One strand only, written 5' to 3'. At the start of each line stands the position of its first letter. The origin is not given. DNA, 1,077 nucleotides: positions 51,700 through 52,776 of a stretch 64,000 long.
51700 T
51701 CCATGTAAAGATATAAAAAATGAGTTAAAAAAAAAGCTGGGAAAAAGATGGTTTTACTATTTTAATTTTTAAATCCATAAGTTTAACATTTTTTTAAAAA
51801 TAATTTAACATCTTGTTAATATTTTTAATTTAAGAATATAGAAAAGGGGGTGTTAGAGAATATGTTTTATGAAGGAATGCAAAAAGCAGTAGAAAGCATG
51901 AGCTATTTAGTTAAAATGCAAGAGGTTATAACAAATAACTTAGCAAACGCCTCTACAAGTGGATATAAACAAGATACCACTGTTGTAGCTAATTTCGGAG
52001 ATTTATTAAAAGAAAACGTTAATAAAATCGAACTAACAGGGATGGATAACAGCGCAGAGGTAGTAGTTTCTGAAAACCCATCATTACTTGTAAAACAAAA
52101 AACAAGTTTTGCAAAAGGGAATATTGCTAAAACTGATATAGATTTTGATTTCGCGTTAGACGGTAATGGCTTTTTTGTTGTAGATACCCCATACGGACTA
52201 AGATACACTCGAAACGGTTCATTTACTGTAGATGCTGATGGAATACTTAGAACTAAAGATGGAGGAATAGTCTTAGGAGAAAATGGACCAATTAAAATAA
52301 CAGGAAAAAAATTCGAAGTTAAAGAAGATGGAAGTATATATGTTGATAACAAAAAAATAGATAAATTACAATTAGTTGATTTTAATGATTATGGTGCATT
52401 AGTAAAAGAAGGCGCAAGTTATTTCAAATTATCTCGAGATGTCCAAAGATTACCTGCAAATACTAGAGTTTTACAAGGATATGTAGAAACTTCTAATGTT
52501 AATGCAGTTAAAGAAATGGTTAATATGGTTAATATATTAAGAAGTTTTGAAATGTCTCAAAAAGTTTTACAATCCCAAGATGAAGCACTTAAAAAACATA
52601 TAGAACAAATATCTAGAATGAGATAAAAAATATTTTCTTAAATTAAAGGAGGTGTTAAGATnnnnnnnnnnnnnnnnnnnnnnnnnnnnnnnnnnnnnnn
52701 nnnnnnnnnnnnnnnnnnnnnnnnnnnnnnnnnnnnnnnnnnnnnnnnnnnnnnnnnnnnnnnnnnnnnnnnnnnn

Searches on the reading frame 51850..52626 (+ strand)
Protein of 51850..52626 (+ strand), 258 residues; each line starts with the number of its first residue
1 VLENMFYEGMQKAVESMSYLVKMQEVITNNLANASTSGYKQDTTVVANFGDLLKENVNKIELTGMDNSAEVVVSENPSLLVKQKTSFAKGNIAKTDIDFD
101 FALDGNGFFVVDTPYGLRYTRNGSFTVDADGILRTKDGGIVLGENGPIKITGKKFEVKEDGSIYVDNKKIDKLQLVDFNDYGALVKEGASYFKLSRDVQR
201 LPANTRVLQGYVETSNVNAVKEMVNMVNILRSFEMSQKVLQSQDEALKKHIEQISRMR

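Call 5: search_protein_families(library=pfam, proteins=[window:51850-52626:+], max_evalue=0.1)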
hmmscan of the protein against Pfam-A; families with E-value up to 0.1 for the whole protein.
window:51850-52626:+ (258 aa): 5 families
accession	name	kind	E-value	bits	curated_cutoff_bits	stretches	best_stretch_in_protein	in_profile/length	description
PF06429.18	Flg_bbr_C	-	1e-16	60.6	23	1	209-249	2-42/46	Flagellar basal body rod FlgEFG protein C-terminal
PF22692.1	LlgE_F_G_D1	-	3e-12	46.9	27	1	102-165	1-64/64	Flagellar hook protein FlgE/F/G D1 domain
PF00460.25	Flg_bb_rod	-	2.1e-06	28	20.7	1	17-40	8-31/31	Flagella basal body rod protein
PF09651.16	Cas_APE2256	-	0.019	15.3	24.8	1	5-56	68-119/136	CRISPR-associated protein (Cas_APE2256)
PF20874.2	Relaxase_M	-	0.092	13.3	27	0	154-210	25-77/86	Relaxase central domain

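Call 12: find_related_loci(query=window:51850-52626:+, collection=genome_contigs, flank=10000)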
Query window:51850-52626:+ (258 aa) in genome_contigs; peptide patterns used: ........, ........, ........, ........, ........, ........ (x = any residue, [..] = any of these).
154 stretches matched a pattern; 11 encode a relative of the query (tblastn E <= 1e-3); 11 distinct loci.
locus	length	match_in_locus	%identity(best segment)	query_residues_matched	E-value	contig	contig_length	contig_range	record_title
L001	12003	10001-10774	98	1-258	8e-170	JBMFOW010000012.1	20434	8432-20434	MAG: bacterium isolate KM4338-47 NODE_12_length_20434_cov_3.140492, whole genome shotgun sequence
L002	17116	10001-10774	97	1-258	9e-168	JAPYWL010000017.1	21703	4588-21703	MAG: Deltaproteobacteria bacterium isolate RSWP7 scaffold_201_c2, whole genome shotgun sequence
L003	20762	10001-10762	79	5-258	3e-140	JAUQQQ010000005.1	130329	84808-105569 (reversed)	MAG: bacterium isolate ZGR_13_1_3.bins.10.Tibet NODE_242_length_130329_cov_22.738153, whole genome shotgun sequence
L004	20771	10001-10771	77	2-258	8e-139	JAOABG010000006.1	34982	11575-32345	MAG: bacterium isolate SKW172 NODE_6_length_34982_cov_3.494972, whole genome shotgun sequence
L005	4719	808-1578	78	2-258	6e-140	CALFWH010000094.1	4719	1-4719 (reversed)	MAG: uncultured bacterium isolate H1_Bin_METABAT__99_sub_1_1 genome assembly, contig: c_000000149734, whole genome shotg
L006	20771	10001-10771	77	2-258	4e-137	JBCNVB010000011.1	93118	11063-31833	MAG: bacterium isolate DT_Bin_34 contig11, whole genome shotgun sequence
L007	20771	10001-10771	76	2-258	3e-137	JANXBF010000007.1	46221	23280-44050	MAG: Candidatus Calescibacterium sp. isolate SKYB25 NODE_7_length_46221_cov_6.374220, whole genome shotgun sequence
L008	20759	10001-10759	75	4-258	1e-128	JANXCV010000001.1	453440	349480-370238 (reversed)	MAG: Candidatus Calescibacterium sp. isolate SKYB82 NODE_1_length_453440_cov_31.711982, whole genome shotgun sequence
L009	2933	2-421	46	120-257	6e-36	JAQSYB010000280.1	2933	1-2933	MAG: Clostridia bacterium isolate L_E1_T20_A_bin.63 scaffold_70557, whole genome shotgun sequence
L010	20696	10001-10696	31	24-257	2e-28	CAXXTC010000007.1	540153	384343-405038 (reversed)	MAG: Phycisphaerae bacterium isolate 5e6e2042-626d-414e-84c0-3edaace0f2b0 genome assembly, contig: contig_7, whole genom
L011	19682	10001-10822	27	25-251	3e-14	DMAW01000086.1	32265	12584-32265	MAG TPA_asm: Eubacteriaceae bacterium isolate UBA12179 contig_20, whole genome shotgun sequence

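Call 30: find_homologous_proteins(query=window:51862-52626:+, max_evalue=1e-60)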
Query window:51862-52626:+ (254 aa): 13 proteins with E <= 1e-60 among 2064 candidates.
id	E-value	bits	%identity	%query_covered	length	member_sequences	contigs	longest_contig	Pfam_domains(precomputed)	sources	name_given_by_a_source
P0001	1.5e-155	534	98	100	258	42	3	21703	PF06429.19,PF00460.26,PF22692.2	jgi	jgi:flagellar basal-body rod protein FlgG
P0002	4.6e-131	454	80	100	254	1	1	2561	PF06429.19,PF00460.26,PF22692.2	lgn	-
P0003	4.1e-130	451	78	100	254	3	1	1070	PF06429.19,PF00460.26,PF22692.2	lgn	-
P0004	2.9e-129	448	79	100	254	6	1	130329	PF06429.19,PF00460.26,PF22692.2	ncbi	-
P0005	1.1e-128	446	79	100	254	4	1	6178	PF06429.19,PF00460.26,PF22692.2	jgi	-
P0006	3.3e-128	444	78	100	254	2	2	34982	PF06429.19,PF22692.2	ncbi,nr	ncbi:MAG: flagellar hook-basal body protein [Candidatus Calescibacterium sp.]|nr:flagellar hook-basa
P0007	1.7e-127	442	79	100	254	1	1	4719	PF06429.19,PF00460.26,PF22692.2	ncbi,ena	-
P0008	5.8e-126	437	77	100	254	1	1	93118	PF06429.19,PF00460.26,PF22692.2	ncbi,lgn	ncbi:MAG: flagellar basal-body rod protein FlgF [bacterium]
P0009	5.4e-124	430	78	98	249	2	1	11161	PF06429.19,PF00460.26,PF22692.2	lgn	-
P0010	4.2e-121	421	76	100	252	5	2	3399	PF06429.19,PF00460.26,PF22692.2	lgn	-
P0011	1.2e-86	308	55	100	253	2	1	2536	PF06429.19,PF00460.26,PF22692.2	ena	-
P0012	3.1e-84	300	55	100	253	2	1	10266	PF06429.19,PF00460.26,PF22692.2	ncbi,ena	-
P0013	1.8e-80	288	53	100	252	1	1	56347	PF06429.19,PF00460.26,PF22692.2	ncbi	-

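Call 31: find_encoding_contigs(protein=P0001, flank=4000, max_places=10)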
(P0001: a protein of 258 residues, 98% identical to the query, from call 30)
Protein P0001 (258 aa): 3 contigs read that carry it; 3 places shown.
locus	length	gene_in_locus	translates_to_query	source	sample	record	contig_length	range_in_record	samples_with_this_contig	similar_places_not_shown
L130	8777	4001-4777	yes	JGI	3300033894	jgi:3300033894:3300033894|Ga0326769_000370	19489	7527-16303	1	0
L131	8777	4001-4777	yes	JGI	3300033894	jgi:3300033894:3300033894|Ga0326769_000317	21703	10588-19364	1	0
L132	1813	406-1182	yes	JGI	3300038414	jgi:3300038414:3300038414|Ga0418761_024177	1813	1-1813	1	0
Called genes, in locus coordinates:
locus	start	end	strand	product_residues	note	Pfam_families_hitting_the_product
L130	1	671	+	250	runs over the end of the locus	PF02405:MlaE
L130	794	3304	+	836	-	PF07517:SecA_DEAD, PF00270:DEAD (weak), PF01043:SecA_PP_bind, PF21090:P-loop_SecA, PF07516:SecA_SW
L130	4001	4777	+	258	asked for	PF00460:Flg_bb_rod (weak), PF22692:LlgE_F_G_D1, PF06429:Flg_bbr_C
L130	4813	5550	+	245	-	PF00460:Flg_bb_rod, PF22692:LlgE_F_G_D1, PF06429:Flg_bbr_C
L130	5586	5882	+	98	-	-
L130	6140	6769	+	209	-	PF13548:DUF4126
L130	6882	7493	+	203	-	-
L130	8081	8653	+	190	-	-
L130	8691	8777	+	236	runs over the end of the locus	-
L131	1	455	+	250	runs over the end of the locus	PF02405:MlaE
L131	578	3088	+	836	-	PF07517:SecA_DEAD, PF00270:DEAD (weak), PF01043:SecA_PP_bind, PF21090:P-loop_SecA, PF07516:SecA_SW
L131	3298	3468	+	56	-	-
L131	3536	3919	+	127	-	PF01850:PIN (faint)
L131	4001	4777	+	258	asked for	PF00460:Flg_bb_rod (weak), PF22692:LlgE_F_G_D1, PF06429:Flg_bbr_C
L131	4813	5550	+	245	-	PF00460:Flg_bb_rod, PF22692:LlgE_F_G_D1, PF06429:Flg_bbr_C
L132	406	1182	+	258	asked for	PF00460:Flg_bb_rod (weak), PF22692:LlgE_F_G_D1, PF06429:Flg_bbr_C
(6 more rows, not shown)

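Call 32: find_encoding_contigs(protein=window:51850-52626:+, flank=4000, max_places=10)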
Protein window:51850-52626:+ (258 aa): no gene with exactly this product is on record in the collection.

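Call 45: search_protein_families(library=pfam, proteins=[L002:9298-9468:+, L002:9536-9919:+], max_evalue=0.01)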
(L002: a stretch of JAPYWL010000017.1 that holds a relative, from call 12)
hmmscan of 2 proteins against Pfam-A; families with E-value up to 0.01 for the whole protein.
L002:9298-9468:+ (56 aa): 0 families

L002:9536-9919:+ (127 aa): 2 families
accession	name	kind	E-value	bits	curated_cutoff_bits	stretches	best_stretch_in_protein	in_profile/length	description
PF01850.27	PIN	-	1.1e-06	29.7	23.6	0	11-47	2-38/120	PIN domain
PF13470.12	PIN_3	-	0.0058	17.9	27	0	10-37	2-29/115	PIN domain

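Call 49: find_related_loci(query=L002:9536-9919:+, collection=viral_contigs, flank=3000)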
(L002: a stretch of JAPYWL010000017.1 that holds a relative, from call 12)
Query L002:9536-9919:+ (127 aa) in viral_contigs; peptide patterns used: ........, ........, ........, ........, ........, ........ (x = any residue, [..] = any of these).
1 stretches matched a pattern, but none encodes a relative of the query by tblastn (E <= 1e-3).

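Call 64: find_encoding_contigs(protein=P0009, flank=3000, max_places=5)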
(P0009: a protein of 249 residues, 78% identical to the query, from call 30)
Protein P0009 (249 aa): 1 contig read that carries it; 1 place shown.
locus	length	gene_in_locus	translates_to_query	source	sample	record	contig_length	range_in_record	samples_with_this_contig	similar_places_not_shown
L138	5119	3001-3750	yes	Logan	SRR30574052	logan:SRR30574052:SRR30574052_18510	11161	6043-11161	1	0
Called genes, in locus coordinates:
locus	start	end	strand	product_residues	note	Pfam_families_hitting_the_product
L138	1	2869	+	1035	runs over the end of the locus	PF00069:Pkinase, PF07714:PK_Tyr_Ser-Thr, PF13424:TPR_12 (faint), PF00515:TPR_1 (faint), PF07719:TPR_2 (faint), PF12895:ANAPC3 (faint), PF13428:TPR_14 (faint), PF14561:TPR_20 (faint), +8 more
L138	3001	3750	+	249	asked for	PF00460:Flg_bb_rod (weak), PF22692:LlgE_F_G_D1, PF06429:Flg_bbr_C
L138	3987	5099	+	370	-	PF02317:Octopine_DH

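Call 65: find_encoding_contigs(protein=P0005, flank=3000, max_places=5)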
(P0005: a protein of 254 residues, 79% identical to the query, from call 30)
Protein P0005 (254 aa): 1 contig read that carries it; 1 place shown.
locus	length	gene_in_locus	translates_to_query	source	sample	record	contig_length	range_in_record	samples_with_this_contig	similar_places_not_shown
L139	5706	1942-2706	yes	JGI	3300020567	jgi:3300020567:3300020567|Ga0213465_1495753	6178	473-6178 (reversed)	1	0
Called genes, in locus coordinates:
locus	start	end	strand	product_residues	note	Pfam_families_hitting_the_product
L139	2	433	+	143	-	?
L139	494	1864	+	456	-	PF01926:MMR_HSR1, PF02421:FeoB_N, PF03193:RsgA_GTPase (weak), PF00009:GTP_EFTU, PF01926:MMR_HSR1, PF02421:FeoB_N, PF04548:AIG1 (weak), PF14714:KH_dom-like (weak), +5 more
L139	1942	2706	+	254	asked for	PF00460:Flg_bb_rod (weak), PF22692:LlgE_F_G_D1, PF06429:Flg_bbr_C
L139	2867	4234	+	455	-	PF14450:FtsA (weak)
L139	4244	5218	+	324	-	PF08545:ACP_syn_III, PF08541:ACP_syn_III_C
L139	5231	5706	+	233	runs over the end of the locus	PF00085:Thioredoxin (faint), PF13098:Thioredoxin_2 (faint), PF13728:TraF (faint), PF13192:Thioredoxin_3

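Call 66: find_encoding_contigs(protein=P0010, flank=3000, max_places=5)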
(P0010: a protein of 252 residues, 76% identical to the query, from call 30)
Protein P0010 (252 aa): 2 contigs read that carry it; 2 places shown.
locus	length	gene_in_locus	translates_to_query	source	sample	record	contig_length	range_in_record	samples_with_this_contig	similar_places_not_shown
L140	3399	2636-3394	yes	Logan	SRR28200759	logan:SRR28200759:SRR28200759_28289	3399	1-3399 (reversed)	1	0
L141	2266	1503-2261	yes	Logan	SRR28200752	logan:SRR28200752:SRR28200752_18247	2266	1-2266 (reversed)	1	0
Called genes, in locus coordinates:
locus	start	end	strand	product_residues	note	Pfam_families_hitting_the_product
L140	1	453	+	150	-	?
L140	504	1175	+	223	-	-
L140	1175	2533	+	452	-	PF00005:ABC_tran (faint), PF00350:Dynamin_N (faint), PF01926:MMR_HSR1, PF02421:FeoB_N, PF00009:GTP_EFTU, PF01926:MMR_HSR1, PF02421:FeoB_N, PF14714:KH_dom-like, +3 more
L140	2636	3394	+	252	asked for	PF00460:Flg_bb_rod (weak), PF22692:LlgE_F_G_D1, PF06429:Flg_bbr_C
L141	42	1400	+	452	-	PF00005:ABC_tran (faint), PF00350:Dynamin_N (faint), PF01926:MMR_HSR1, PF02421:FeoB_N, PF00009:GTP_EFTU, PF01926:MMR_HSR1, PF02421:FeoB_N, PF14714:KH_dom-like, +3 more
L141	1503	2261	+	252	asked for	PF00460:Flg_bb_rod (weak), PF22692:LlgE_F_G_D1, PF06429:Flg_bbr_C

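Call 67: find_encoding_contigs(protein=P0002, flank=3000, max_places=5)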
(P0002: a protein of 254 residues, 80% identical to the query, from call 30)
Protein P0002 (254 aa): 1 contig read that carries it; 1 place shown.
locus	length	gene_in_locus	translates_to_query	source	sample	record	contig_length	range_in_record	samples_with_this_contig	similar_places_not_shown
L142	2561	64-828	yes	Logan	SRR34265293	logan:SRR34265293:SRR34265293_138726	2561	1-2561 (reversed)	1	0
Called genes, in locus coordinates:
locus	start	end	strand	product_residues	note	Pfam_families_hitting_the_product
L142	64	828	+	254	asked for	PF00460:Flg_bb_rod (weak), PF22692:LlgE_F_G_D1, PF06429:Flg_bbr_C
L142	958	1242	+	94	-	-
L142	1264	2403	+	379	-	PF25984:BSH_YknX (faint)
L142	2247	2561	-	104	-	?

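Call 71: find_homologous_proteins(query=L002:9536-9919:+, max_evalue=0.001)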
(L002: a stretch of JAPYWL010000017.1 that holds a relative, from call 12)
Query L002:9536-9919:+ (127 aa): 718 proteins with E <= 0.001 among 744 candidates; the best 120 are listed.
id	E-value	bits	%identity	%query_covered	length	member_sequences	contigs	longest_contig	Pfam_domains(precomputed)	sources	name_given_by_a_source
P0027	3.2e-72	258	99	100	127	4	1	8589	PF01850.28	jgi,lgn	jgi:predicted nucleic acid-binding protein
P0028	7.4e-52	193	72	96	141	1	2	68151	PF01850.28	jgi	jgi:predicted nucleic acid-binding protein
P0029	4.5e-51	190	73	96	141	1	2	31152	PF01850.28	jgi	jgi:predicted nucleic acid-binding protein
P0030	1.7e-49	185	71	96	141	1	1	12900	PF01850.28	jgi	-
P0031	7.9e-33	131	56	82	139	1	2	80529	PF01850.28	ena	-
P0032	2.3e-30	123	64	96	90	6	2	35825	-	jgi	jgi:hypothetical protein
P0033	3.6e-23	100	62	77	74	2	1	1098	-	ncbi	-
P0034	1.1e-21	95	66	50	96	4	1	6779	-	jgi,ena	-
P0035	6.3e-19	86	41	73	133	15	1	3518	PF01850.28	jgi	jgi:predicted nucleic acid-binding protein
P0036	1.3e-18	86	43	78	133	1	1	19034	PF01850.28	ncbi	ncbi:MAG: PIN domain-containing protein [Thermodesulfobacteriota bacterium]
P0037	1.9e-18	85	40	73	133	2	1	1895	PF01850.28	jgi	jgi:predicted nucleic acid-binding protein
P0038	2.5e-18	85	41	73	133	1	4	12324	PF01850.28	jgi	jgi:predicted nucleic acid-binding protein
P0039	4.2e-18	84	41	74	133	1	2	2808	PF01850.28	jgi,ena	-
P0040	5.0e-18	84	44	76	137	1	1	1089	PF01850.28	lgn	-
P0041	2.0e-17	82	39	72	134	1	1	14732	PF01850.28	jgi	-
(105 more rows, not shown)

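Call 72: find_encoding_contigs(protein=P0028, flank=3500, max_places=4)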
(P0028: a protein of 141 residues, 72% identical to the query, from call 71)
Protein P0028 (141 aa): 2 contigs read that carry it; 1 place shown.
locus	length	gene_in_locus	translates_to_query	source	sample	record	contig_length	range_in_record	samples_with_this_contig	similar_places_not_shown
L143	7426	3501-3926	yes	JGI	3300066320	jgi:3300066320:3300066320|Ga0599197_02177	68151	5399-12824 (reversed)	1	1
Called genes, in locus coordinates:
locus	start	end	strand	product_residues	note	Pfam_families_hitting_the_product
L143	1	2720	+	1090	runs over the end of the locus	PF07669:Eco57I, PF02384:N6_Mtase, PF12950:TaqI_C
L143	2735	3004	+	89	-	-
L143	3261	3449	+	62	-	-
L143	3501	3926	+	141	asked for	PF01850:PIN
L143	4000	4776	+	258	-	PF00460:Flg_bb_rod (weak), PF22692:LlgE_F_G_D1, PF06429:Flg_bbr_C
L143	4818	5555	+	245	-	PF00460:Flg_bb_rod, PF22692:LlgE_F_G_D1, PF06429:Flg_bbr_C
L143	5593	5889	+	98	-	-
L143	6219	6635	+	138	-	PF01475:FUR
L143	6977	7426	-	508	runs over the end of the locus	PF09820:AAA-ATPase_like, PF08011:PDDEXK_9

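Call 73: find_encoding_contigs(protein=P0029, flank=3500, max_places=4)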
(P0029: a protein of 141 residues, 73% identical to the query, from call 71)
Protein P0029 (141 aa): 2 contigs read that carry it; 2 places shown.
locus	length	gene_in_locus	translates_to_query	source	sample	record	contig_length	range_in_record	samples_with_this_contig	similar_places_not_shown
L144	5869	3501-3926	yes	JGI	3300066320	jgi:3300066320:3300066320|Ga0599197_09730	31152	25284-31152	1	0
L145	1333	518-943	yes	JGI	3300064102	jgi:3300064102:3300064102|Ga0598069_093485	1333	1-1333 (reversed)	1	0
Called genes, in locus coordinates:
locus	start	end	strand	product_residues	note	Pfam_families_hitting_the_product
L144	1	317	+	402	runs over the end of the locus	PF21269:TreT_GT1, PF00534:Glycos_transf_1, PF13692:Glyco_trans_1_4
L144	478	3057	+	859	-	PF07517:SecA_DEAD, PF00270:DEAD (weak), PF01043:SecA_PP_bind, PF21090:P-loop_SecA, PF07516:SecA_SW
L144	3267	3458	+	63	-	-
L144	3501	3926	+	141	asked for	PF01850:PIN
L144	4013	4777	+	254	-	PF00460:Flg_bb_rod (weak), PF22692:LlgE_F_G_D1, PF06429:Flg_bbr_C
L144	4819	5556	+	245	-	PF00460:Flg_bb_rod, PF22692:LlgE_F_G_D1, PF06429:Flg_bbr_C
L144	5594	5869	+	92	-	?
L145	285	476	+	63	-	-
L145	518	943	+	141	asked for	PF01850:PIN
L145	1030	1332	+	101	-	?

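Call 74: find_encoding_contigs(protein=P0030, flank=3500, max_places=4)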
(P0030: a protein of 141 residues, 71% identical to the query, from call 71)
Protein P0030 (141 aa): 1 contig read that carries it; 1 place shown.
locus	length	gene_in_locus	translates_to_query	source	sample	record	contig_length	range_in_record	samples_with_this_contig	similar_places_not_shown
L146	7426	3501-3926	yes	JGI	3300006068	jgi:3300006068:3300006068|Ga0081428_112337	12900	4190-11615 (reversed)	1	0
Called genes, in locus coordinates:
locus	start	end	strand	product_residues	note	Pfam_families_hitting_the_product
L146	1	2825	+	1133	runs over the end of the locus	PF02384:N6_Mtase (faint), PF07669:Eco57I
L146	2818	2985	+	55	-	-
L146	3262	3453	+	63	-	-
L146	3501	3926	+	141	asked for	PF01850:PIN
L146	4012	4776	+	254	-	PF00460:Flg_bb_rod (weak), PF22692:LlgE_F_G_D1, PF06429:Flg_bbr_C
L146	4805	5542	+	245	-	PF00460:Flg_bb_rod, PF22692:LlgE_F_G_D1, PF06429:Flg_bbr_C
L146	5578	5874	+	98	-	-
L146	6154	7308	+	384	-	-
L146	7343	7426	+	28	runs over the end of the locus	-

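Call 75: find_encoding_contigs(protein=P0031, flank=3500, max_places=4)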
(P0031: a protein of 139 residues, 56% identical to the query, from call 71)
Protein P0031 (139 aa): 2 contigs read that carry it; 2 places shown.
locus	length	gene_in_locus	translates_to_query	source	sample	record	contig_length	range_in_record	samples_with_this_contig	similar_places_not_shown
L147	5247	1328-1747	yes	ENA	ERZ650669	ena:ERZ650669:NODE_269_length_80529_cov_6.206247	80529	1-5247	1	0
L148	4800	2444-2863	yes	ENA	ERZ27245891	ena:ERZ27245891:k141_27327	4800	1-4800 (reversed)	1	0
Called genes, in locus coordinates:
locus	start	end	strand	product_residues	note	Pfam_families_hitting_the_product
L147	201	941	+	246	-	PF00705:PCNA_N, PF02144:Rad1 (faint), PF02747:PCNA_C (faint)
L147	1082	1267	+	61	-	-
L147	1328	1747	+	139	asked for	PF01850:PIN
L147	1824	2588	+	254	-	PF00460:Flg_bb_rod (weak), PF22692:LlgE_F_G_D1, PF06429:Flg_bbr_C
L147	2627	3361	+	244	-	PF00460:Flg_bb_rod, PF22692:LlgE_F_G_D1, PF06429:Flg_bbr_C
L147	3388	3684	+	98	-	-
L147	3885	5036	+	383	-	-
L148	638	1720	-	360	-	-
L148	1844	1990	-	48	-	-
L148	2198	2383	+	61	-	-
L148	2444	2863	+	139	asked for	PF01850:PIN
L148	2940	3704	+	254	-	PF00460:Flg_bb_rod (weak), PF22692:LlgE_F_G_D1, PF06429:Flg_bbr_C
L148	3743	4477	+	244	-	PF00460:Flg_bb_rod, PF22692:LlgE_F_G_D1, PF06429:Flg_bbr_C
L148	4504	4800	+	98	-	?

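Call 82: search_protein_families(library=pfam, proteins=[L143:3261-3449:+, L147:1082-1267:+, L143:2735-3004:+, L147:1328-1747:+], max_evalue=0.01)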
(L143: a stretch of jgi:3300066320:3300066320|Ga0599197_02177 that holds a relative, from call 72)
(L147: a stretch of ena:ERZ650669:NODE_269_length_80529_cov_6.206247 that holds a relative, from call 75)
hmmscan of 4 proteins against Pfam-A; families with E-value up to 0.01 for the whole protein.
L143:3261-3449:+ (62 aa): 0 families

L147:1082-1267:+ (61 aa): 0 families

L143:2735-3004:+ (89 aa): 1 family
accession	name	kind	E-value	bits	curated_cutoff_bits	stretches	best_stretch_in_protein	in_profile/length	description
PF07852.16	DUF1642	-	0.00047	21.1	27.8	1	3-87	61-130/138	Protein of unknown function (DUF1642)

L147:1328-1747:+ (139 aa): 2 families
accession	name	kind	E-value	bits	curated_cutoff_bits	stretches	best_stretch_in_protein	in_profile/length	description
PF01850.27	PIN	-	2.3e-11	44.8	23.6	1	11-129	2-119/120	PIN domain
PF13470.12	PIN_3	-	0.00049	21.3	27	1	10-122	2-114/115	PIN domain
